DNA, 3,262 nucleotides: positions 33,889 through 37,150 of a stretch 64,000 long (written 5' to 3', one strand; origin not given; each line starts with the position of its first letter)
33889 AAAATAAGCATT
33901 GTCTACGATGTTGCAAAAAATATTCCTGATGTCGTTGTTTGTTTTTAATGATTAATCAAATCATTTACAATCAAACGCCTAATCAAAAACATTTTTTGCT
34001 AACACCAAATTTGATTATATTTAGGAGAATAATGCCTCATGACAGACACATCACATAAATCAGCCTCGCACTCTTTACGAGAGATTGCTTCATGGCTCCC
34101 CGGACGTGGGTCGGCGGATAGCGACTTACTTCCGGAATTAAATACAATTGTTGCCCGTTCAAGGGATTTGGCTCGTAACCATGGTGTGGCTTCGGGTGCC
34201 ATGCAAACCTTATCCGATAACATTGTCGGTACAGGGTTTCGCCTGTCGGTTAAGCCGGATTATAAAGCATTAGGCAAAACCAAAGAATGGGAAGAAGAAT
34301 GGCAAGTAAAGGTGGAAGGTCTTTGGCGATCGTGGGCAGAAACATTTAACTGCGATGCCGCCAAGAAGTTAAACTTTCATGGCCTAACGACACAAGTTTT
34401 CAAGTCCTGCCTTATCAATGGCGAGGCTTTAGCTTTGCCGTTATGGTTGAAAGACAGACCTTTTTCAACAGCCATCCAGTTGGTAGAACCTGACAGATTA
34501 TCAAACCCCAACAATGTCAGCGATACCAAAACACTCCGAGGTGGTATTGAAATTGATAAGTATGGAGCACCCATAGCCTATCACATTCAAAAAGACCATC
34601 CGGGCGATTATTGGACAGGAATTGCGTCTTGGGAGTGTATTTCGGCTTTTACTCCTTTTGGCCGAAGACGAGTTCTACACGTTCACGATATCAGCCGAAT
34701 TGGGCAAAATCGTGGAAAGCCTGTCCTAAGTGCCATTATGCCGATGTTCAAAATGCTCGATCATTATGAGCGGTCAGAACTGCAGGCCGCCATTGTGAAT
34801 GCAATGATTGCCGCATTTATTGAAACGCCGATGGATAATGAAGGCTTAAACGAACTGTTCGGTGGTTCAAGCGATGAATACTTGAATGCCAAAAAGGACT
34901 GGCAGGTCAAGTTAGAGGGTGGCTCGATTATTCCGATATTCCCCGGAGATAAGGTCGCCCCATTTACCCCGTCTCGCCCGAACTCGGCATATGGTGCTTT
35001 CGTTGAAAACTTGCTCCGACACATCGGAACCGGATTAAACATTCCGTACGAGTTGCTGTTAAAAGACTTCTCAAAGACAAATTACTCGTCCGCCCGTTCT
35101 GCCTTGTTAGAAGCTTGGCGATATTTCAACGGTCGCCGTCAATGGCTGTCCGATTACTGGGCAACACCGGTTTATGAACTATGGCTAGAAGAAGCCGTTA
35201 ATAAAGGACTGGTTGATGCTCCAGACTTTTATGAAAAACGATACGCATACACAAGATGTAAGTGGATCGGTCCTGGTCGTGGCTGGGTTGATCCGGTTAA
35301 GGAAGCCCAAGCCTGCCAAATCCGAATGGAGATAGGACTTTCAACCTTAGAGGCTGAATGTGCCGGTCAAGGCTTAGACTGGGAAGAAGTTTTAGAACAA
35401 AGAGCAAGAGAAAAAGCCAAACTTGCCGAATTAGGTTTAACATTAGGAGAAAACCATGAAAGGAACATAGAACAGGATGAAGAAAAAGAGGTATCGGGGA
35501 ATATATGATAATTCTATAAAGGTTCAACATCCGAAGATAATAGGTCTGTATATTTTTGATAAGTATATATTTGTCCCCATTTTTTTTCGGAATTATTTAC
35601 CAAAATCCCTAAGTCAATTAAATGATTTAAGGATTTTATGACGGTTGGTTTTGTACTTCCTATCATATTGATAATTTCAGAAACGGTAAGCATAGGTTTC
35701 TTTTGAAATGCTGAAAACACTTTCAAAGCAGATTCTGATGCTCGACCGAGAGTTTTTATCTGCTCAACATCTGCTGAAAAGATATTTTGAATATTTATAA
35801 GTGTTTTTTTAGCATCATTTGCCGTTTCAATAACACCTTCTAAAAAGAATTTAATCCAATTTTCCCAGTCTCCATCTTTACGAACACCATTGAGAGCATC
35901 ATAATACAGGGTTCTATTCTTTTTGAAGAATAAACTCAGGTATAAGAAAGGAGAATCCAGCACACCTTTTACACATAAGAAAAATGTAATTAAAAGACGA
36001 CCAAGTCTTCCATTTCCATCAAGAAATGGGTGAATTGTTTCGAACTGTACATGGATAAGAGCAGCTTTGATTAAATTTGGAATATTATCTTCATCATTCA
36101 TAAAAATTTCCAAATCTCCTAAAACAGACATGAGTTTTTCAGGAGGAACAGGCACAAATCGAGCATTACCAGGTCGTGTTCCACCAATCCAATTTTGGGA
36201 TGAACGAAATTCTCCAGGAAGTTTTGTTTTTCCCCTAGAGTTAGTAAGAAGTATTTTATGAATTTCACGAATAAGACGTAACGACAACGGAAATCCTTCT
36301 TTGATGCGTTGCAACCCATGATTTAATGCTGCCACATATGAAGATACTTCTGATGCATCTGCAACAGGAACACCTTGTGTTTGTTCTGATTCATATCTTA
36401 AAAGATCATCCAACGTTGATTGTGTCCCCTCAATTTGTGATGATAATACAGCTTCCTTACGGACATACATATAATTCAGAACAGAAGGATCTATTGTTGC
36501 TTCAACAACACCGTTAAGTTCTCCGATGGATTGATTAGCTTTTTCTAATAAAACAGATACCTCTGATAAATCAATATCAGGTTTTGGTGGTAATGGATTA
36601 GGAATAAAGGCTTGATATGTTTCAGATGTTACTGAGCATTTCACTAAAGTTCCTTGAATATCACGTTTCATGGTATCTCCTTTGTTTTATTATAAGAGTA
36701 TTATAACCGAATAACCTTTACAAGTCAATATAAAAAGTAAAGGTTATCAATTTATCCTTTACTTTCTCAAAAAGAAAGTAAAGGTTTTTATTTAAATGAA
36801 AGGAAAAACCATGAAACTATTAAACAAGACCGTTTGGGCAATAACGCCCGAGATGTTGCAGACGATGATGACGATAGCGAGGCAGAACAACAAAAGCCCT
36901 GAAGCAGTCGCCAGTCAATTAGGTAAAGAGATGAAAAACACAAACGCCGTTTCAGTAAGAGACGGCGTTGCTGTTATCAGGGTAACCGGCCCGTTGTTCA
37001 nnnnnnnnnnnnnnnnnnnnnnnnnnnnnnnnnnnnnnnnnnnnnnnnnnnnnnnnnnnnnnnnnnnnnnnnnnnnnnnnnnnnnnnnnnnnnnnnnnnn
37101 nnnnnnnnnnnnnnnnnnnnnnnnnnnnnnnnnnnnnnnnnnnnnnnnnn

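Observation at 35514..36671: Class II Fic toxin inserted antisense between portal and prohead-protease genes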

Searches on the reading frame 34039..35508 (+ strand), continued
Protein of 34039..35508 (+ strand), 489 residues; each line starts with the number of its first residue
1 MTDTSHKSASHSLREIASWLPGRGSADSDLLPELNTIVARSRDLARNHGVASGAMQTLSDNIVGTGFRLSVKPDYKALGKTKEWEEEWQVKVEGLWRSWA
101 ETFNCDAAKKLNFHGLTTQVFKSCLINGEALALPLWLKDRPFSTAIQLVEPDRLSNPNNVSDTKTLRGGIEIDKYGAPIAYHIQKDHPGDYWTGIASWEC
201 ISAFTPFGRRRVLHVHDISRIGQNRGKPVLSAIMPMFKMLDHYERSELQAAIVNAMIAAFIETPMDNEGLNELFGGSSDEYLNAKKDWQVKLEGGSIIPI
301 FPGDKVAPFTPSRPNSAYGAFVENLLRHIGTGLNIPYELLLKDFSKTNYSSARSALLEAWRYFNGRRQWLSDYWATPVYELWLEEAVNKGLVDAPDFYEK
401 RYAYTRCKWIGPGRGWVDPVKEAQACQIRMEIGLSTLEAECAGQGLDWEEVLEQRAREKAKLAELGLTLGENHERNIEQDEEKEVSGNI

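Call 26: search_protein_families(library=padloc, proteins=[L051:3341-4564:+, L051:4791-5537:-, L062:6538-7617:+, L068:6567-7625:+, L072:6490-6939:+, L092:5050-5421:+, L092:5471-5920:+, L092:6182-6553:+, L068:7661-7969:+, L063:6553-7617:+], max_evalue=0.01)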
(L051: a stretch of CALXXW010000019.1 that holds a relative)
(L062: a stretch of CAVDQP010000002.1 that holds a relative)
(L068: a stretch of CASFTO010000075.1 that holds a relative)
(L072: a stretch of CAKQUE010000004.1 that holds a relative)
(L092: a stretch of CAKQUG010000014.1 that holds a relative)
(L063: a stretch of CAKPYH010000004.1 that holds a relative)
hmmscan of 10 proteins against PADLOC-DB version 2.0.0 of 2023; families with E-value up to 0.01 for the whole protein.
L051:3341-4564:+ (407 aa): 12 families
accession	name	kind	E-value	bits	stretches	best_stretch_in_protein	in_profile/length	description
PDLC04790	PDC-S01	-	1.1e-114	381.5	1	1-405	11-415/422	-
PDLC04789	PDC-S01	-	4.9e-61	204.8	1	1-370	1-352/375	-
PDLC04787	PDC-S01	-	1.6e-38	130.6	1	2-404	11-402/412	-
PDLC04791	PDC-S01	-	1.1e-28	98.1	2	190-373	184-366/395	-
PDLC04788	PDC-S01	-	6.7e-24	82.6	1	1-359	1-383/448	-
PDLC04786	PDC-S01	-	3.9e-22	76.6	2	71-373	91-401/439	-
PDLC04792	PDC-S01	-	2.1e-19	67.5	2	277-404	305-427/452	-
PDLC01903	CARF4--CARF_PDDEXK_TM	-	0.00059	17.4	1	224-386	227-345/380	-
PDLC04226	HEC-02B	-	0.0027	15.7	1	319-374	18-73/171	-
PDLC04229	HEC-02B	-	0.0028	15.3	1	339-378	39-78/171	-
PDLC04140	mad8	-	0.003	15.1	1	18-118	28-70/314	mads_8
PDLC04228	HEC-02B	-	0.0051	14.7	0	332-366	31-65/199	-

L051:4791-5537:- (248 aa): 49 families (the best 25 are shown)
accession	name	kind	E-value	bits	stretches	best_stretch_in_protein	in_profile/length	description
PDLC01607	RT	-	1.4e-17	62.4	1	54-200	34-154/161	"CAS-I,CAS-II,CAS-III,CAS-IV,CAS-V,CAS-VI; acquisition_associated"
PDLC02937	RT_I-B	-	1.8e-17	61.6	1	55-195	81-221/316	-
PDLC02948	RT_IX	-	6.7e-17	59.5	1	45-197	113-255/317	-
PDLC02952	RT_VI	-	2.2e-14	51.4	1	31-225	60-246/279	-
PDLC01136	RT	-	9e-13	46.3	1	52-196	111-245/263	RT (reverse transcriptase)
PDLC02955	RT_X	-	1.3e-12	45.7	1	2-195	24-207/272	-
PDLC02953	RT_VII-A2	-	1.4e-12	45.5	1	17-195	61-228/329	-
PDLC02940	RT_II-A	-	1.4e-12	45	1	57-218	267-418/477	-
PDLC02943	RT_III-A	-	1.9e-12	44.8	1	3-198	50-235/322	-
PDLC03754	RT_UG17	-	2.8e-12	44.2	1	8-196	71-257/429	DRT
PDLC02946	RT_III-A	-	4.1e-12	43.9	1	2-201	61-250/330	-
PDLC02947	RT_IV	-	5.9e-12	43.4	1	52-205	99-245/386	-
PDLC02939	RT_II-A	-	1.3e-11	42.6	1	2-236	28-266/304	-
PDLC02961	RT-TIR_XII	-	1.6e-11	41.8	1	2-186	43-230/475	single gene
PDLC02959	RT-Protease_XI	-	1.7e-11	41.8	1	2-177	35-203/510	single gene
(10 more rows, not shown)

L062:6538-7617:+ (359 aa): 20 families
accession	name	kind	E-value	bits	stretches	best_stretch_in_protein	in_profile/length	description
PDLC03963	SoFic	-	1.5e-52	177.2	1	14-353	21-349/361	-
PDLC04836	PDC-S04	-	1.2e-26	91.4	1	58-255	32-215/244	-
PDLC04837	PDC-S04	-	1.2e-21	75.1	1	58-255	32-211/234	-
PDLC04840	PDC-S04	-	3.4e-17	60.9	1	58-227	18-180/227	-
PDLC04839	PDC-S04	-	2.9e-13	48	1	87-251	34-185/205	-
PDLC04966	PDC-S24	-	1.4e-12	45.3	1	104-226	225-341/497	-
PDLC01850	CARF3--CARF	-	3.2e-07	28.4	1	274-352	122-199/209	-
PDLC01434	CasR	-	5.6e-06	24.3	1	287-351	118-178/191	"CAS-I,CAS-II,CAS-III,CAS-IV,CAS-V,CAS-VI; associated_signaling"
PDLC01044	Csa3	-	1.2e-05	23.3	1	293-346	131-183/194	Type I-A associated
PDLC04838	PDC-S04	-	1.3e-05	23.1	1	195-253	136-195/209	-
PDLC01268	CasR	-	2.7e-05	22.2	1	288-351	120-174/179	"CAS-I,CAS-II,CAS-III,CAS-IV,CAS-V,CAS-VI; associated_signaling"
PDLC01879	CARF3--CARF_TM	-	2.7e-05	21.9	1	294-349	152-206/222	-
PDLC01875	CARF3--CARF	-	0.00013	19.9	1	295-346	143-194/219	-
PDLC02267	AbiEi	-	0.00054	17.5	1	296-346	2-54/252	AbiEi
PDLC01438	Csa3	-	0.0009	17.4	1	277-355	127-200/305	"CAS-I,CAS-II,CAS-III,CAS-IV,CAS-V,CAS-VI; associated_signaling"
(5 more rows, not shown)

L068:6567-7625:+ (352 aa): 15 families
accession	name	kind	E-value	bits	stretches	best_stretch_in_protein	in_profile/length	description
PDLC03963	SoFic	-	2.5e-51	173.1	1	6-349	17-350/361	-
PDLC04836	PDC-S04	-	3.3e-27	93.2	1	53-250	32-215/244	-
PDLC04837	PDC-S04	-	7.3e-22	75.8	1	53-250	32-211/234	-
PDLC04840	PDC-S04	-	4.5e-17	60.5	1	54-221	19-179/227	-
PDLC04839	PDC-S04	-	3.9e-13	47.5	1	185-261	128-194/205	-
PDLC04966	PDC-S24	-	1.6e-12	45.1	1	99-212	225-332/497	-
PDLC01434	CasR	-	1.4e-06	26.3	1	279-351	115-183/191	"CAS-I,CAS-II,CAS-III,CAS-IV,CAS-V,CAS-VI; associated_signaling"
PDLC01850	CARF3--CARF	-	7.7e-06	23.9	1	287-347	139-199/209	-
PDLC01879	CARF3--CARF_TM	-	1.3e-05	22.9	1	288-348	151-207/222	-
PDLC01268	CasR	-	2.3e-05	22.5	1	282-350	114-176/179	"CAS-I,CAS-II,CAS-III,CAS-IV,CAS-V,CAS-VI; associated_signaling"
PDLC04838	PDC-S04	-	2.3e-05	22.3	1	190-248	136-195/209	-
PDLC01044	Csa3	-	9.3e-05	20.4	1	283-341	129-183/194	Type I-A associated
PDLC01875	CARF3--CARF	-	0.00022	19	1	290-345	143-198/219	-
PDLC01852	CARF3--CARF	-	0.0022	16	1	277-343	126-195/208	-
PDLC04718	PDC-M59B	-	0.0042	15.2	1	173-229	46-99/159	-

L072:6490-6939:+ (149 aa): 2 families
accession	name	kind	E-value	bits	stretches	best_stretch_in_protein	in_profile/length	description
PDLC04787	PDC-S01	-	0.0019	15.2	1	3-95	304-394/412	-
PDLC04292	PDC-M02A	-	0.003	15.5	1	9-65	6-67/169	-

L092:5050-5421:+ (123 aa): 0 families

L092:5471-5920:+ (149 aa): 2 families
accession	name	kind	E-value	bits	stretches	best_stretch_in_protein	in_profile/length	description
PDLC04787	PDC-S01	-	0.0038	14.1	1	3-95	304-394/412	-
PDLC04292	PDC-M02A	-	0.0064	14.4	1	9-65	6-67/169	-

L092:6182-6553:+ (123 aa): 0 families

L068:7661-7969:+ (103 aa): 0 families

L063:6553-7617:+ (354 aa): 17 families
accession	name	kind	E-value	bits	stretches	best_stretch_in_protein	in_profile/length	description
PDLC03963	SoFic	-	1.2e-50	170.9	1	13-348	25-349/361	-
PDLC04836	PDC-S04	-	9e-27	91.8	1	53-250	32-215/244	-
PDLC04837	PDC-S04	-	7.9e-22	75.7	1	53-250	32-211/234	-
PDLC04840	PDC-S04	-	1.4e-16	58.9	1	53-235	18-186/227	-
PDLC04839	PDC-S04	-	3.7e-13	47.6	1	85-246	37-185/205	-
PDLC04966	PDC-S24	-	2.1e-12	44.7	1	100-220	226-340/497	-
PDLC01434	CasR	-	5.5e-06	24.4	1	283-346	124-178/191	"CAS-I,CAS-II,CAS-III,CAS-IV,CAS-V,CAS-VI; associated_signaling"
PDLC01850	CARF3--CARF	-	1.1e-05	23.5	1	272-347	125-199/209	-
PDLC01268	CasR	-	1.1e-05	23.5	1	284-346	118-174/179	"CAS-I,CAS-II,CAS-III,CAS-IV,CAS-V,CAS-VI; associated_signaling"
PDLC04838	PDC-S04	-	1.7e-05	22.7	1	190-248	136-195/209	-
PDLC01044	Csa3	-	5.7e-05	21.1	1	288-341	131-183/194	Type I-A associated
PDLC01879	CARF3--CARF_TM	-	0.0012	16.5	1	289-344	152-206/222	-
PDLC02267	AbiEi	-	0.0013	16.2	1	291-341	2-54/252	AbiEi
PDLC01438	Csa3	-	0.0025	15.9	1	271-349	126-199/305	"CAS-I,CAS-II,CAS-III,CAS-IV,CAS-V,CAS-VI; associated_signaling"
PDLC01875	CARF3--CARF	-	0.0034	15.2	0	291-341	144-194/219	-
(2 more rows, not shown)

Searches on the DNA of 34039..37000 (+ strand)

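Call 54: search_rna_families(source=window, start=35200, end=37000, threshold=evalue, max_evalue=1)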
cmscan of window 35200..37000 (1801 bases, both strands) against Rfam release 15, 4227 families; matches with E-value up to 1: 2.
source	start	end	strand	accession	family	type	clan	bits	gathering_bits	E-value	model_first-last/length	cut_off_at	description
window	35470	35536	+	RF01306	sR52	Gene; snRNA; snoRNA; CD-box;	-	18.6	50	0.55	1-60/60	no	Small nucleolar RNA sR52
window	35603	35730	-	RF01822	RsaJ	Gene; sRNA;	-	17.6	100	0.25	1-287/287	no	RNA Staph. aureus A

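Call 55: search_rna_families(source=L056, start=6200, end=6700, threshold=evalue, max_evalue=1)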
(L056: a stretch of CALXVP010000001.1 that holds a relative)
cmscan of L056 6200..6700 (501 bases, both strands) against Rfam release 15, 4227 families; matches with E-value up to 1: 0.
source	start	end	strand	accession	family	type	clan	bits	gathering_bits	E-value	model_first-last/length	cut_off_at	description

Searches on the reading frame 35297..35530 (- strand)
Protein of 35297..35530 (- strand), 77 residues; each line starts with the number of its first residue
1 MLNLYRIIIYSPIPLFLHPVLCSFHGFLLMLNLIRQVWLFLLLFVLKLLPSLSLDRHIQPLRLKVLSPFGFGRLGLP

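Call 20: search_protein_families(library=pfam, proteins=[window:35297-35530:-], max_evalue=0.01)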
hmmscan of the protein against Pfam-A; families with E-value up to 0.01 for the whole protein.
window:35297-35530:- (77 aa): 0 families
